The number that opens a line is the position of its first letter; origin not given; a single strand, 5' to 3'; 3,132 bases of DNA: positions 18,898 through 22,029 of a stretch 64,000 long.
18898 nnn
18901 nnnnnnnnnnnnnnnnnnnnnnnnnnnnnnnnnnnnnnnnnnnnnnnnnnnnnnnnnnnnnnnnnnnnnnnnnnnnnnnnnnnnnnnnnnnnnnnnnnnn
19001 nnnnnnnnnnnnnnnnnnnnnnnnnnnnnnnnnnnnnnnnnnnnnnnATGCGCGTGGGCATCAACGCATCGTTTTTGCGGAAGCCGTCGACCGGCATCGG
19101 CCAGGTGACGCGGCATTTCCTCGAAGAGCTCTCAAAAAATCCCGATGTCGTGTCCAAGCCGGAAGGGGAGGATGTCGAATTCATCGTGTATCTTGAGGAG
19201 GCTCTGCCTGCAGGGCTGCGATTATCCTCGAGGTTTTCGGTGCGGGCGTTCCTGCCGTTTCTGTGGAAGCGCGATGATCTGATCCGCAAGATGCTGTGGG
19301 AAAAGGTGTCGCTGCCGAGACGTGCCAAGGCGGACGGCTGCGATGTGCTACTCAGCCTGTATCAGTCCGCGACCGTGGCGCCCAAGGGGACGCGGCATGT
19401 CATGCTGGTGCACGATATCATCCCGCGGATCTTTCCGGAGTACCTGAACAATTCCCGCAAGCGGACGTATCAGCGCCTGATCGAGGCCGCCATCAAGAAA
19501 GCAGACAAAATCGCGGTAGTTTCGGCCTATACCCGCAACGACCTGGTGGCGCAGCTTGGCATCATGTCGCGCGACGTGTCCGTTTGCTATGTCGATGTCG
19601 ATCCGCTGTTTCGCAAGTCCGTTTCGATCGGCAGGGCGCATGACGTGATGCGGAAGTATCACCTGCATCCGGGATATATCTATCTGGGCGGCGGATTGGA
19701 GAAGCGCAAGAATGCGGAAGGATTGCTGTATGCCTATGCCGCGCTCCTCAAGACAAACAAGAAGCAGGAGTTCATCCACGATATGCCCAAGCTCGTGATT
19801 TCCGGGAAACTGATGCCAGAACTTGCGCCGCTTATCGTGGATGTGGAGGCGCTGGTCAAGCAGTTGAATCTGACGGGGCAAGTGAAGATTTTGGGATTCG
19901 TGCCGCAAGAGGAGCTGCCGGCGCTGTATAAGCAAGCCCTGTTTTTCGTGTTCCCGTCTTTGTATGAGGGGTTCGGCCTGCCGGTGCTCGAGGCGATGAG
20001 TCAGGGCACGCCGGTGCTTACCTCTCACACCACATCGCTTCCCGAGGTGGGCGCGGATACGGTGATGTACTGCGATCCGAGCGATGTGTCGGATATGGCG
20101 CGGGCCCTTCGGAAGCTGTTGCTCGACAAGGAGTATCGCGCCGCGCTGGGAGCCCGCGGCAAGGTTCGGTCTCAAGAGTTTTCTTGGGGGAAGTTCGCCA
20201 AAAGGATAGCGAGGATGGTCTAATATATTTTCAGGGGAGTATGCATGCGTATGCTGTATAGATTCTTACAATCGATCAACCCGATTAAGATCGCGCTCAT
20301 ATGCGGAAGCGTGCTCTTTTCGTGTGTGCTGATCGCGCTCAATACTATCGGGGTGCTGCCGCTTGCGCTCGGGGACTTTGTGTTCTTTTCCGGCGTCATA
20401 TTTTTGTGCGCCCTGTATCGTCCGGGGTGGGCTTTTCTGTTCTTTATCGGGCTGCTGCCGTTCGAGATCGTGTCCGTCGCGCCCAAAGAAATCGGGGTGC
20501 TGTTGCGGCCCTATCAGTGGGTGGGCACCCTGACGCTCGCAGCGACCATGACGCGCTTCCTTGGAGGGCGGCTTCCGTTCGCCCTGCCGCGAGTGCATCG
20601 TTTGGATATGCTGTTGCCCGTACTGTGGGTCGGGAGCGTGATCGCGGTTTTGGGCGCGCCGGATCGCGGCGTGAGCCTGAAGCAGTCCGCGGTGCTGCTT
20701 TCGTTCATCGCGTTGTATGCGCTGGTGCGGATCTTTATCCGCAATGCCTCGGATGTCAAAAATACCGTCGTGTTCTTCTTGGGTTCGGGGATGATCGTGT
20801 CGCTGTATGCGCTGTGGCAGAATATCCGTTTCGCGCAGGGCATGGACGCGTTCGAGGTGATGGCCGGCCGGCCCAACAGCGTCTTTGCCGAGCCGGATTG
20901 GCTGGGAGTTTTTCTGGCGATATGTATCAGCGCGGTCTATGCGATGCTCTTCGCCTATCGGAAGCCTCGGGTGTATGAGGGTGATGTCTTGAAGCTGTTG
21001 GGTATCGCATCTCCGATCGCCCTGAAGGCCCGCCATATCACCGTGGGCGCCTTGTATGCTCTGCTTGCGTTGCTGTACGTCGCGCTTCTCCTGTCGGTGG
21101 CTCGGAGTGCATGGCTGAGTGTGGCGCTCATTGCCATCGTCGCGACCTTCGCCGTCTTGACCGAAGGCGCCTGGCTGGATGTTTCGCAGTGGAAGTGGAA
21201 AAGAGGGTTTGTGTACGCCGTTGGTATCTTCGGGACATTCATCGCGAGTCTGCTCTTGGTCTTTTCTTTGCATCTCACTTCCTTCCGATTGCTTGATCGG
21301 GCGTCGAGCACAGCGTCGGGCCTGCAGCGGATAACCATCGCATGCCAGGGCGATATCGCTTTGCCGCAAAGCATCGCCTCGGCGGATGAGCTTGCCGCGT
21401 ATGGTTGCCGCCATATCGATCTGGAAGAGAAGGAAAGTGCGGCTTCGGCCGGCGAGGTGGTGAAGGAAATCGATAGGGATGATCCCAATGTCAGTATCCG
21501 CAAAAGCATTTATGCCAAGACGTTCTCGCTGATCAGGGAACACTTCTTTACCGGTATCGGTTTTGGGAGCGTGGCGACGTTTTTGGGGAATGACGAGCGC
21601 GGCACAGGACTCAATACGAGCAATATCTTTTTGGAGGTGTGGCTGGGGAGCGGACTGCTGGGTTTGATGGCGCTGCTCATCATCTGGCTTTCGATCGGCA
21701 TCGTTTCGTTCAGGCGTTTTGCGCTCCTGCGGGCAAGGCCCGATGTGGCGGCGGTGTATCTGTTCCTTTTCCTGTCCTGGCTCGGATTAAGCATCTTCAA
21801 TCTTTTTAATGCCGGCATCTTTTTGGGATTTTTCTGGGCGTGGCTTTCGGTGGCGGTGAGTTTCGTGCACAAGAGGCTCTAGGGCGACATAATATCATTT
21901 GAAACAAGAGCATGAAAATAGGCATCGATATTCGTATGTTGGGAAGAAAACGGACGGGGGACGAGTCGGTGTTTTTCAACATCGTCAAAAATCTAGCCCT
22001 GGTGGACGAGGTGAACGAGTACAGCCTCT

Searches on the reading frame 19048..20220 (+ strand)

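Call 19: search_protein_families(library=pfam, proteins=[window:19048-20220:+], max_evalue=0.001)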
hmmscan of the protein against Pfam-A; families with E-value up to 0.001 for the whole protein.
window:19048-20220:+ (391 aa): 5 families
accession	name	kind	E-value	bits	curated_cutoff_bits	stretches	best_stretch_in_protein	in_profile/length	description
PF00534.26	Glycos_transf_1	-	4.1e-30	105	26.4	1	215-372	22-170/172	Glycosyl transferases group 1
PF13692.12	Glyco_trans_1_4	-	3e-22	79.9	27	1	215-360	8-142/142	Glycosyl transferases group 1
PF13524.12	Glyco_trans_1_2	-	8.7e-10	39.2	25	1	278-382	28-137/144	Glycosyl transferase-like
PF13439.12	Glyco_transf_4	-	2.1e-09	38.1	28.5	1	64-181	39-163/170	Glycosyltransferase Family 4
PF20706.3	GT4-conflict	-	3e-09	36.8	26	1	212-329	201-314/385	Family 4 Glycosyltransferase in conflict systems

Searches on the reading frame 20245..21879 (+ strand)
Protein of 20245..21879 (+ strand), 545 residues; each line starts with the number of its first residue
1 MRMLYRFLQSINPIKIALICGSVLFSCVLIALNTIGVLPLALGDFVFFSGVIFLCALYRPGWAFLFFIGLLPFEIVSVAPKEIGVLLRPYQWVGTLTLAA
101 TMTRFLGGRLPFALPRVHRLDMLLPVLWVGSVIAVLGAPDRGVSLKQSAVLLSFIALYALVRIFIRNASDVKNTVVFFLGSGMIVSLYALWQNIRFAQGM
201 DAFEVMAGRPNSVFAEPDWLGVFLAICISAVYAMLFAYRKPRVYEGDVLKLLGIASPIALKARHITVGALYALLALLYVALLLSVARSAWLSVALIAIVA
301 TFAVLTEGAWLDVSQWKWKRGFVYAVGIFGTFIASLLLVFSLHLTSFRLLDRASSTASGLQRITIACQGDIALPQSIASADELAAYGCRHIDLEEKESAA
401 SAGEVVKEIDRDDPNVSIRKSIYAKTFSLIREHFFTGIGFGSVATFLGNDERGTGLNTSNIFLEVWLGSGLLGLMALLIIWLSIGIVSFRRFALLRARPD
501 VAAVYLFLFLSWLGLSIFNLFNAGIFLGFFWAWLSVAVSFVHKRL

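Call 19: search_protein_families(library=pfam, proteins=[window:20245-21879:+], max_evalue=0.001)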
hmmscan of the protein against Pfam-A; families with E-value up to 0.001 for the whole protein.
window:20245-21879:+ (545 aa): 1 family
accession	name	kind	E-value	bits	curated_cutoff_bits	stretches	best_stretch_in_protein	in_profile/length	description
PF04932.20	Wzy_C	-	7.6e-12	45.7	31.7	1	273-478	2-149/149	O-Antigen ligase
